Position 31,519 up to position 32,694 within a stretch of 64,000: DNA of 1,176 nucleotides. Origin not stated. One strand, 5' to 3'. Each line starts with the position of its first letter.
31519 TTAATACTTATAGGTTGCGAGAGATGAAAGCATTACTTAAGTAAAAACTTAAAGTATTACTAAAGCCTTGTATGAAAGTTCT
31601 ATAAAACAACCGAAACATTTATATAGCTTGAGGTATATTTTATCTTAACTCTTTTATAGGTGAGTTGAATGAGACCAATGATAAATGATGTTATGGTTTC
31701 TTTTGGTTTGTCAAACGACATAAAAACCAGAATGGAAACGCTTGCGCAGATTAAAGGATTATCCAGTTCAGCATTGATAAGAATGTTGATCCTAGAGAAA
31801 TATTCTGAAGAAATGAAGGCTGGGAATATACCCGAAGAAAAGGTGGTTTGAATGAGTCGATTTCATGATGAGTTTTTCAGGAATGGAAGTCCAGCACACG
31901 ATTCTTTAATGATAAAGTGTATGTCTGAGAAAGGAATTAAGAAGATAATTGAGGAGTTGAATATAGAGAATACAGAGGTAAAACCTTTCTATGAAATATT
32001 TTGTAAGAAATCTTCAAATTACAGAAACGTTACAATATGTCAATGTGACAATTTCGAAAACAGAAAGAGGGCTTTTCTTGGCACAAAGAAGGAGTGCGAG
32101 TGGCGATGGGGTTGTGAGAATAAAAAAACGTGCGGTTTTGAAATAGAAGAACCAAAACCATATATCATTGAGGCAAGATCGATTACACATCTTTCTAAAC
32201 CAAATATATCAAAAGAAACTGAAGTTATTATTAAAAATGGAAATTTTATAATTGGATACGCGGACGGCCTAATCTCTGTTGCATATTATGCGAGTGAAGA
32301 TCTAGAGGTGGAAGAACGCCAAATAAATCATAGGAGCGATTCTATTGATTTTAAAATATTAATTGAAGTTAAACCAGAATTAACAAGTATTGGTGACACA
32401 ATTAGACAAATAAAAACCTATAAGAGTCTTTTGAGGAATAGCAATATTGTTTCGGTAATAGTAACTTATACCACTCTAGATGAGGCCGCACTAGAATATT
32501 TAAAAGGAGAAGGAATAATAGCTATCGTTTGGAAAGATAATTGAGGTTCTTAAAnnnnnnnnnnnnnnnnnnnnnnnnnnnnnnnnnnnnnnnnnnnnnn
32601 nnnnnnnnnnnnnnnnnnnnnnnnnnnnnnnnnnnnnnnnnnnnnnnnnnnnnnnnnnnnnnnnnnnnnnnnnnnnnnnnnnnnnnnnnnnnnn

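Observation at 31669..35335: Self-contained plasmid-like replication module, and a second unrelated primase-helicase 24 kb away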

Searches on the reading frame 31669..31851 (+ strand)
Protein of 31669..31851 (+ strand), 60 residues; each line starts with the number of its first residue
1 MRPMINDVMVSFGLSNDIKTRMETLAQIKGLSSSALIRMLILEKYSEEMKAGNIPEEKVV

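Call 4: search_protein_families(library=pfam, proteins=[window:31669-31851:+], max_evalue=0.1)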
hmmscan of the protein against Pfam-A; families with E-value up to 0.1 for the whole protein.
window:31669-31851:+ (60 aa): 2 families
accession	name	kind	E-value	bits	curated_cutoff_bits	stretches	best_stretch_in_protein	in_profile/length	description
PF19807.5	DUF6290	-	0.0018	18.9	27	1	10-49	4-43/72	Family of unknown function (DUF6290)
PF21983.2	NikA-like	-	0.055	14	27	1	7-45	4-42/72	Mobilization protein NikA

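Call 5: search_protein_families(library=phrogs, proteins=[window:31669-31851:+], max_evalue=0.01)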
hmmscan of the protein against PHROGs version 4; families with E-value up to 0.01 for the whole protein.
window:31669-31851:+ (60 aa): 1 family
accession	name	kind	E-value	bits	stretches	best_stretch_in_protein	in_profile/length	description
phrog_7325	-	transcription regulation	2.3e-05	25.5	1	9-52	58-100/151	CopG-like transcriptional repressor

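Call 52: search_protein_families(library=pfam, proteins=[window:31669-31851:+], max_evalue=5)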
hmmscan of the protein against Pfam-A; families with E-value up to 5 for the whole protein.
window:31669-31851:+ (60 aa): 2 families
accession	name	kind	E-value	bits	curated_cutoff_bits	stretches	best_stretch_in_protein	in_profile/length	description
PF19807.5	DUF6290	-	0.0018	18.9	27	1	10-49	4-43/72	Family of unknown function (DUF6290)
PF21983.2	NikA-like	-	0.055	14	27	1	7-45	4-42/72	Mobilization protein NikA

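Call 100: search_protein_families(library=padloc, proteins=[window:31669-31851:+], max_evalue=0.001)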
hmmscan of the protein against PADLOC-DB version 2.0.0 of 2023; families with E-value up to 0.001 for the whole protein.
window:31669-31851:+ (60 aa): 0 families

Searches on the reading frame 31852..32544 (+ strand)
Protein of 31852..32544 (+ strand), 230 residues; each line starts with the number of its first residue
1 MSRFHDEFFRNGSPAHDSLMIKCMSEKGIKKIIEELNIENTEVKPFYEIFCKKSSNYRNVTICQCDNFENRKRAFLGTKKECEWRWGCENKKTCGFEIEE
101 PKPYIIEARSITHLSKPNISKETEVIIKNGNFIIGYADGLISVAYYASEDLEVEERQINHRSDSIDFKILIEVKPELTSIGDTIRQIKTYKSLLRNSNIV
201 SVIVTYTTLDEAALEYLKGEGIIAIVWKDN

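Call 4: search_protein_families(library=pfam, proteins=[window:31852-32544:+], max_evalue=0.1)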
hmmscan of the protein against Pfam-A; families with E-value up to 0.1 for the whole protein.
window:31852-32544:+ (230 aa): 0 families

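Call 5: search_protein_families(library=phrogs, proteins=[window:31852-32544:+], max_evalue=0.01)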
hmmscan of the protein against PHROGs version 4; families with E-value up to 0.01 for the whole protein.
window:31852-32544:+ (230 aa): 0 families

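Call 40: search_solved_structures(query=window:31852-32544:+, max_evalue=1)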
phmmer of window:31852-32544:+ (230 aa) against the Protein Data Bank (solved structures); distinct sequences matched with E-value up to 1: 0.

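Call 52: search_protein_families(library=pfam, proteins=[window:31852-32544:+], max_evalue=5)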
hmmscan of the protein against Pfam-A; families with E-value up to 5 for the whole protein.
window:31852-32544:+ (230 aa): 0 families

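Call 62: predict_structure(protein=window:31852-32544:+)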
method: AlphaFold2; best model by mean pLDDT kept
length: 230 residues; sequences in the alignment: 1
mean_pLDDT: 38.7   pTM: 0.24
mean pLDDT of the five models: 38.7, 37.9, 33.5, 31.2, 28.4
residues with pLDDT >= 90: 0; 70-90: 0; 50-70: 35; < 50: 195
segments of 3 or more residues with pLDDT < 50: 1-33, 35-61, 66-74, 86-88, 90-178, 191-209, 221-230
pLDDT, mean of each block of 10 residues (from residue 1): 27 25 40 45 35 37 48 50 50 32 27 34 34 31 33 36 36 43 52 42 46 52 38
secondary structure, 60 per line:
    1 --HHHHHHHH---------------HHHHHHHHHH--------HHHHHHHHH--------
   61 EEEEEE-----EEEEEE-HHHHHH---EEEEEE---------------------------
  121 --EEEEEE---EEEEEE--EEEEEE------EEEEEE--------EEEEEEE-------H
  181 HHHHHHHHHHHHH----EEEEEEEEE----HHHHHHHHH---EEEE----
elements in order: H3-10 H26-35 H44-52 E61-66 E72-77 H79-84 E88-93 E123-128 E132-137 E140-145 E152-157 E166-172 H180-193 E198-206 H211-219 E223-226

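Call 74: search_protein_representatives(protein=window:31852-32544:+)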
Query: 230 residues. Proteins with E-value up to 0.001 (for the whole library): 141; up to 1e-10: 74; up to 1e-30: 11. The best 141 are listed.
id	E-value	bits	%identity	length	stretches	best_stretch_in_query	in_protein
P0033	3.0e-39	151.2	45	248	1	1-229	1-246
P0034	1.0e-38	149.5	48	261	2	82-229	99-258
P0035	1.2e-37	146.0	44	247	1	1-228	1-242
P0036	1.2e-35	139.4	44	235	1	1-226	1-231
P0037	2.3e-35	138.5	37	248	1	1-226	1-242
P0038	1.4e-34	135.9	44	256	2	79-226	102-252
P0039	2.0e-33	132.2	47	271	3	1-84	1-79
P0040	2.6e-33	131.8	41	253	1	1-229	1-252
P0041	1.2e-32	129.7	42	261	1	1-226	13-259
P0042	7.3e-32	127.1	39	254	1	1-228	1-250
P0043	7.4e-31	123.8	42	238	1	1-225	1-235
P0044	1.3e-30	122.9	43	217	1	1-225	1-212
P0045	2.0e-29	119.1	39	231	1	1-226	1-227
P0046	5.4e-29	117.7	49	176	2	119-227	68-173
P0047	4.1e-25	105.0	51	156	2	121-227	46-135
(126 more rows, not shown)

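Call 77: search_solved_structures(query=A3, max_evalue=10, show_alignments=2)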
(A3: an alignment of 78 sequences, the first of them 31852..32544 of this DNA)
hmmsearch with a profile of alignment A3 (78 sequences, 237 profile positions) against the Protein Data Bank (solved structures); distinct sequences matched with E-value up to 10: 2.
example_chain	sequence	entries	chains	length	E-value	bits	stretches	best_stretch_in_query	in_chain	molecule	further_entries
5gke_A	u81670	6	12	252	0.0087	18.8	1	169-224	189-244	Endonuclease EndoMS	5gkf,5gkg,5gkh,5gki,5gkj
2vld_A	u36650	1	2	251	0.18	14.5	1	168-224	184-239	Endonuclease NucS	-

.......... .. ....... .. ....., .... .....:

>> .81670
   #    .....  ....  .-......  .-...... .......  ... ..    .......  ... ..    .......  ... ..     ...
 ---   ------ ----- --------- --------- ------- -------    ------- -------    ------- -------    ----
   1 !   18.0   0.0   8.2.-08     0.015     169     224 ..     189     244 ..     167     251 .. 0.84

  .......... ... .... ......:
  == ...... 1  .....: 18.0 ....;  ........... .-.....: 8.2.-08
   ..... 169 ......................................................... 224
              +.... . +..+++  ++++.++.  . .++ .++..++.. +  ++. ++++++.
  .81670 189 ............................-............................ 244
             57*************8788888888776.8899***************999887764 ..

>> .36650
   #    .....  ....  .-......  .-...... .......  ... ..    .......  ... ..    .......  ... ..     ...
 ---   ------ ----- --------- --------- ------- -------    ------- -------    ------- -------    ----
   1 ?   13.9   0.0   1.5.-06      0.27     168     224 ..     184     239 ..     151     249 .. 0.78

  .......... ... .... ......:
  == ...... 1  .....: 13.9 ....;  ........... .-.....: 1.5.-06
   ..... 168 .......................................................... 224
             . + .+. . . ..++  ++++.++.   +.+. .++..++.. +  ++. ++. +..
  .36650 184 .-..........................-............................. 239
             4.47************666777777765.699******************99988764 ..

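Call 78: search_protein_families(library=pfam, alignment_id=A3, max_evalue=0.05)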
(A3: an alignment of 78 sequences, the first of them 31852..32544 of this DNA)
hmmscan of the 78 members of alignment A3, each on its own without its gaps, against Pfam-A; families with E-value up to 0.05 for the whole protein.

A. member 1, window:31852-32544:+ (230 aa): 0 families

B. families by the number of members that match (of 78 scanned): 18 families
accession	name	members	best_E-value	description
PF01939.22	NucS_C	6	0.00028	Endonuclease NucS C-terminal domain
PF04471.18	Mrr_cat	2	0.012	Restriction endonuclease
PF04313.20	HSDR_N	2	0.017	Type I restriction enzyme R protein N terminus (HSDR_N)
PF13366.12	PDDEXK_3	2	0.017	PD-(D/E)XK nuclease superfamily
PF22722.2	NA-iREase1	2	0.018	NACHT-associated inactive Restriction Endonuclease 1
PF00842.27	Ala_racemase_C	1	4.7e-05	Alanine racemase, C-terminal domain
PF13909.12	zf-H2C2_5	1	0.00053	C2H2-type zinc-finger domain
PF11243.13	DUF3045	1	0.002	Protein of unknown function (DUF3045)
PF02358.22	Trehalose_PPase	1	0.0081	Trehalose-phosphatase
PF08202.16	MIS13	1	0.015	Mis12-Mtw1 protein family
PF04137.20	ERO1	1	0.016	Endoplasmic Reticulum Oxidoreductin 1 (ERO1)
PF09149.16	DUF1935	1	0.017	Domain of unknown function (DUF1935)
PF18903.5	DUF5659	1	0.019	Domain of unknown function (DUF5659)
PF04525.18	LOR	1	0.02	LURP-one-related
PF13588.12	HSDR_N_2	1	0.022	Type I restriction enzyme R protein N terminus (HSDR_N)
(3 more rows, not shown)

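Call 91: find_related_loci(query=A4, collection=metagenome_contigs, flank=8000)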
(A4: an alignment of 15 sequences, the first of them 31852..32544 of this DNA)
Query A4 (230 aa) in metagenome_contigs; peptide patterns used: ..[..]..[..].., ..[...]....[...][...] (x = any residue, [..] = any of these).
128 stretches matched a pattern; 26 encode a relative of the query (tblastn E <= 1e-3); 26 distinct loci.
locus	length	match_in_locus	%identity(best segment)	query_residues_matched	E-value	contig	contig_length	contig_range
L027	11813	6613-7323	38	1-227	4e-39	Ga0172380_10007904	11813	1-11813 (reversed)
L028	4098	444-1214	35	1-230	4e-39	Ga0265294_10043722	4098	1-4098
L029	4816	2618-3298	39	1-230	1e-38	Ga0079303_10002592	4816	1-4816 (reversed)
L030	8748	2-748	37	4-229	3e-36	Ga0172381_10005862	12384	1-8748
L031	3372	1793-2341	36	1-227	3e-30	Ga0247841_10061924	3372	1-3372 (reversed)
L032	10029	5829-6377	36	1-227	4e-30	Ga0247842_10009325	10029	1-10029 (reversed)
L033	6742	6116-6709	36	1-222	1e-28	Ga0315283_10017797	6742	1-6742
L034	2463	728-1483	30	1-227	3e-28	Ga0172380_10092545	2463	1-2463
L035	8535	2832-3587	30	1-227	4e-28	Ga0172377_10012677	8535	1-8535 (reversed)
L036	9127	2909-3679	31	1-226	1e-25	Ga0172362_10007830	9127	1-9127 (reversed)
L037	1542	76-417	39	122-230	3e-22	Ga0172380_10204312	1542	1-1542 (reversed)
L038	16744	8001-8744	28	1-225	2e-21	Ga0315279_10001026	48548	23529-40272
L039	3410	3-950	35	2-225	1e-19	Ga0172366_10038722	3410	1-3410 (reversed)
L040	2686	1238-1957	32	1-225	7e-19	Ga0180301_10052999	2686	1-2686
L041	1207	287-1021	30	3-225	3e-16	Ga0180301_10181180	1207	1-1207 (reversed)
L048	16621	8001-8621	35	1-230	2e-30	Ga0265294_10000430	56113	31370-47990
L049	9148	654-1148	34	1-222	3e-9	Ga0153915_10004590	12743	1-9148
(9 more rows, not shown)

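Call 93: search_protein_families(library=pfam, proteins=[L027:4129-6465:+, L028:1220-3523:+, L030:751-2832:+, L032:2324-5068:+, L033:3073-5376:+, L035:118-2439:+, L036:1-2811:+, L048:9580-11373:+, L049:1176-3428:+, L038:8874-12323:-], max_evalue=0.001)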
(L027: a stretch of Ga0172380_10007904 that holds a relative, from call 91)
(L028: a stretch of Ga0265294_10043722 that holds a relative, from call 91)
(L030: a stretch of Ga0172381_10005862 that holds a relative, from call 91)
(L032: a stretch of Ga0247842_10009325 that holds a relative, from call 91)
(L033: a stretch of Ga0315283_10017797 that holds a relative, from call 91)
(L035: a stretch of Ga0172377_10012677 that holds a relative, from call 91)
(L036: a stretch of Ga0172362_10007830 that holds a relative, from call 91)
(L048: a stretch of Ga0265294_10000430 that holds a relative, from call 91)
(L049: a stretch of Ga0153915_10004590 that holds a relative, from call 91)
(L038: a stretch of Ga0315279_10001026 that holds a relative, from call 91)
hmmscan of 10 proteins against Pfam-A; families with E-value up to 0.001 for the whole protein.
L027:4129-6465:+ (778 aa): 1 family
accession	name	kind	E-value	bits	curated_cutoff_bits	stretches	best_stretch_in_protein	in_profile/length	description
PF06048.17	DUF927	-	4.7e-05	23.6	22.6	1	299-417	175-283/284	Domain of unknown function (DUF927)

L028:1220-3523:+ (767 aa): 1 family
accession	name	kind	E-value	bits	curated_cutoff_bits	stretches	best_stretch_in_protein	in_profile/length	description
PF22090.1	Gins51_C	-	1.5e-09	37.9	27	1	721-765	3-47/48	Gins51, C-terminal domain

L030:751-2832:+ (693 aa): 1 family
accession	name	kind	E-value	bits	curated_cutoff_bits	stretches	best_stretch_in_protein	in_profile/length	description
PF06048.17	DUF927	-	2e-07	31.4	22.6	1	298-412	179-283/284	Domain of unknown function (DUF927)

L032:2324-5068:+ (914 aa): 0 families

L033:3073-5376:+ (767 aa): 4 families
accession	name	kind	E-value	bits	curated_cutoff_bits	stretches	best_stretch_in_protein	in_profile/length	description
PF01555.25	N6_N4_Mtase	-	6.2e-15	56.2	26.7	1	498-743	1-221/221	DNA methylase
PF04851.21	ResIII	-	1.6e-05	25.3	22.5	1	70-194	22-162/164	Type III restriction enzyme, res subunit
PF00176.29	SNF2-rel_dom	-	2.1e-05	24.2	24.9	1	61-210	2-179/290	SNF2-related domain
PF00271.37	Helicase_C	-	0.00015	22.5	23.5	1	344-411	44-110/110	Helicase conserved C-terminal domain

L035:118-2439:+ (773 aa): 3 families
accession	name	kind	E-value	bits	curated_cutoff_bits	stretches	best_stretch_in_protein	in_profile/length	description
PF09250.16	Prim-Pol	-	6.7e-37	127.8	22.8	1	8-177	1-158/158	Bifunctional DNA primase/polymerase, N-terminal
PF08706.16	D5_N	-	2.3e-24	86.8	22.4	1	327-477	2-145/145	D5 N terminal like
PF19263.5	DUF5906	-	1.1e-08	36.1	27.6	1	506-617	1-111/114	Family of unknown function (DUF5906)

L036:1-2811:+ (936 aa): 3 families
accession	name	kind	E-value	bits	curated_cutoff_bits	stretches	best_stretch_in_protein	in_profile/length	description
PF07733.18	DNA_pol3_alpha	-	2.4e-65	221.2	23.9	1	322-583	2-259/260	Bacterial DNA polymerase III alpha NTPase domain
PF17657.6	DNA_pol3_finger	-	4.7e-42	143.6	22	1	598-746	18-166/166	Bacterial DNA polymerase III alpha subunit finger domain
PF02811.25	PHP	-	1.7e-32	113.4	26.4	1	42-202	2-164/164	PHP domain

L048:9580-11373:+ (597 aa): 0 families

L049:1176-3428:+ (750 aa): 1 family
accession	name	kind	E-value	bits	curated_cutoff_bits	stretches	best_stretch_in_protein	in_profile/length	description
PF22090.1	Gins51_C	-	1.3e-07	31.7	27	1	703-745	5-47/48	Gins51, C-terminal domain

L038:8874-12323:- (1149 aa): 3 families
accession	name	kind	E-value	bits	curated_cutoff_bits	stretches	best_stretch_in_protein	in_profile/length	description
PF24846.1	PolC_DP2_cat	-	1.5e-143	477.6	24.3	1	722-1016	5-299/299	DNA polymerase II large subunit DP2, catalytic domain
PF24844.1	PolC_DP2_central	-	4.8e-134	447.4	24.3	1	285-683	2-369/372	DNA polymerase II large subunit DP2, central domain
PF03833.19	PolC_DP2_N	-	1.9e-108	362.2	24.3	1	12-279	2-269/271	DNA polymerase II large subunit DP2, N-terminal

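Call 100: search_protein_families(library=padloc, proteins=[window:31852-32544:+], max_evalue=0.001)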
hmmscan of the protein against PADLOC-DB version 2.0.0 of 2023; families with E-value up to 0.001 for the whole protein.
window:31852-32544:+ (230 aa): 0 families
